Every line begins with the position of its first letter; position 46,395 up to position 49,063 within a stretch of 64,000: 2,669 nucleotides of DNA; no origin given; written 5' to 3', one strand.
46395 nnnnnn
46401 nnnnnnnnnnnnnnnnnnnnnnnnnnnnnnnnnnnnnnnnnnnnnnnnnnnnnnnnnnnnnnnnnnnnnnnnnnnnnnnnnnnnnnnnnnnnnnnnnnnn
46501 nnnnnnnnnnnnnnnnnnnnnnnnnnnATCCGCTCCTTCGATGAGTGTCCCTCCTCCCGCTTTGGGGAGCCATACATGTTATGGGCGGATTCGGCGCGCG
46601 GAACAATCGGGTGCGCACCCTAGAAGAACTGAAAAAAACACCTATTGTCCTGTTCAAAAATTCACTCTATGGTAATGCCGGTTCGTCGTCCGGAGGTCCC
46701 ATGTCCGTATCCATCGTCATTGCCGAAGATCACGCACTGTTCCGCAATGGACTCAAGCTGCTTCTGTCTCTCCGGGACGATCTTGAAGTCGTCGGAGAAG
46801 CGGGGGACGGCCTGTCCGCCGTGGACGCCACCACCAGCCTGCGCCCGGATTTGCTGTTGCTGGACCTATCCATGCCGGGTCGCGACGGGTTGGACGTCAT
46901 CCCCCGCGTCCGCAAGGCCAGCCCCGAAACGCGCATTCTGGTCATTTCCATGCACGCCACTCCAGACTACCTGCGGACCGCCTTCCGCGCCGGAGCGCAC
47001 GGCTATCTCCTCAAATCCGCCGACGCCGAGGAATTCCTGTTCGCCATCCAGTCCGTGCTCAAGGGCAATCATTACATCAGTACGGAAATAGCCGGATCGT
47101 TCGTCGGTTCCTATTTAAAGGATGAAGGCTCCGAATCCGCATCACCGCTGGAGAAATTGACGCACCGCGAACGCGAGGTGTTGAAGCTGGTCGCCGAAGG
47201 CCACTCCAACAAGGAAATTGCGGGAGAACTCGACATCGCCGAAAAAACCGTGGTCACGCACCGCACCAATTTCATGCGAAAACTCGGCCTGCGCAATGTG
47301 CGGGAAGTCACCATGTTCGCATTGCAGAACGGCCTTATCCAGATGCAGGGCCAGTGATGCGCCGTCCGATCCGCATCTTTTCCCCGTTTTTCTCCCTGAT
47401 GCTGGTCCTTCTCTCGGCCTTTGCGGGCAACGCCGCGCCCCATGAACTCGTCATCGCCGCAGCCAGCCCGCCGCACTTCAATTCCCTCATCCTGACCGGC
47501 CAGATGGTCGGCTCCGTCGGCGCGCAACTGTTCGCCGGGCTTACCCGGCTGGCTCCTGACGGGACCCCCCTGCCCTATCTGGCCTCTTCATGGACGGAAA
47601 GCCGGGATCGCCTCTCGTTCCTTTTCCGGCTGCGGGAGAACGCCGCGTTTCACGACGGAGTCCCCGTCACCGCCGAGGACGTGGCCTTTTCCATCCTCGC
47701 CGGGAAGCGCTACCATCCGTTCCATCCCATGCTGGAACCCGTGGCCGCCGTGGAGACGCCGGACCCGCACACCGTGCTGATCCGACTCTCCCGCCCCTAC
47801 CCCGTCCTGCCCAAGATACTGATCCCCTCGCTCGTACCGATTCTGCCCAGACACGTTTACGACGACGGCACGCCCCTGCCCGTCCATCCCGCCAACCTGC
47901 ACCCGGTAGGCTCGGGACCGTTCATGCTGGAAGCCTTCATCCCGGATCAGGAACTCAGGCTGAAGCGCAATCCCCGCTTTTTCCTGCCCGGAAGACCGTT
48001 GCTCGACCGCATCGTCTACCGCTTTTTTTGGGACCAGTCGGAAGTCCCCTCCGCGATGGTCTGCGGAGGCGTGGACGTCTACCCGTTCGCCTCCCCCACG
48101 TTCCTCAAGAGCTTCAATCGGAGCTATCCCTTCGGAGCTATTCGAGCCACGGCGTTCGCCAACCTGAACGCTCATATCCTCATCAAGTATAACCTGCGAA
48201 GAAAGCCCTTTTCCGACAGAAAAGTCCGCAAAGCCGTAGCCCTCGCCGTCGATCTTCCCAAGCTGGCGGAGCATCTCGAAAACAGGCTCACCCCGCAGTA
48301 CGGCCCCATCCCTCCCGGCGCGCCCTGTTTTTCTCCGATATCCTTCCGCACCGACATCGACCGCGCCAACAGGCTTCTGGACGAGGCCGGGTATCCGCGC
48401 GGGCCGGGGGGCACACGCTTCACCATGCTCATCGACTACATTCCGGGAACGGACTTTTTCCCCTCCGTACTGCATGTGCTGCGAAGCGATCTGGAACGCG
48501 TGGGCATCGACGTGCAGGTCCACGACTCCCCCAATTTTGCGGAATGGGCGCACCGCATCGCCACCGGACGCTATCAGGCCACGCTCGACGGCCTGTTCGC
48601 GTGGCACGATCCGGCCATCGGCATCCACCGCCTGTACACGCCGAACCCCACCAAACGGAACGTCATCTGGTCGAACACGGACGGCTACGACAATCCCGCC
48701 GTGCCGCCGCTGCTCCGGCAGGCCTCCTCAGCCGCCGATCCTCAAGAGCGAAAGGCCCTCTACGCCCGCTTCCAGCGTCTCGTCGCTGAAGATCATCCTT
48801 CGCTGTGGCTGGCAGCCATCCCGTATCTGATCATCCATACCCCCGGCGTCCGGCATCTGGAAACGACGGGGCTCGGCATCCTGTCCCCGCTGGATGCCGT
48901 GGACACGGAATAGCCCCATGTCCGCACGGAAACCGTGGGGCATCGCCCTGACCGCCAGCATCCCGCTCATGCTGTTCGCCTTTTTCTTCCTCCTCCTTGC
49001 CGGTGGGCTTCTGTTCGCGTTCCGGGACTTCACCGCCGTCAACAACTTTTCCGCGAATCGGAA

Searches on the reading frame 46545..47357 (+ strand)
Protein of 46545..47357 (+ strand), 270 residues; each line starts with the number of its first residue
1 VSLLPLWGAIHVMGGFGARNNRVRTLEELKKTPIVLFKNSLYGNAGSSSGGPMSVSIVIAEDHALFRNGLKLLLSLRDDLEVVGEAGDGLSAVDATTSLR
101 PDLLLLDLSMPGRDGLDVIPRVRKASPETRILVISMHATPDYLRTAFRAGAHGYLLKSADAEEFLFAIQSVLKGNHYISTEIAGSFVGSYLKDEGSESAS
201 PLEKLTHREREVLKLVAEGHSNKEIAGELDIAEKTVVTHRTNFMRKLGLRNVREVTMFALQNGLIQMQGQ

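Call 63: search_protein_families(library=pfam, proteins=[window:46545-47357:+], max_evalue=0.00001)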
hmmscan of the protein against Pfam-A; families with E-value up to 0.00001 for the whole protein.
window:46545-47357:+ (270 aa): 3 families
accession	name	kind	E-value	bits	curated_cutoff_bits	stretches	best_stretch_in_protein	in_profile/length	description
PF00072.30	Response_reg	-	8.5e-26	90.7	30.2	1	57-168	1-110/111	Response regulator receiver domain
PF00196.25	GerE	-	4.5e-21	74.7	23.5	1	204-259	2-57/57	Bacterial regulatory proteins, luxR family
PF08281.18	Sigma70_r4_2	-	3.9e-07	30.1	25.7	1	202-240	8-47/54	Sigma-70, region 4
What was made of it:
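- A Response_reg+GerE protein does exist in the window (call 63).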

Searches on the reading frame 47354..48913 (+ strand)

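Call 63: search_protein_families(library=pfam, proteins=[window:47354-48913:+], max_evalue=0.00001)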
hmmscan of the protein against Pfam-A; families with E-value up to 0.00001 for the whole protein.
window:47354-48913:+ (519 aa): 1 family
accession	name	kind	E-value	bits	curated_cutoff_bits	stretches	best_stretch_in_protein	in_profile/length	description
PF00496.27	SBP_bac_5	-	2.1e-64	218.4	32.4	1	72-428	2-361/368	Bacterial extracellular solute-binding proteins, family 5 Middle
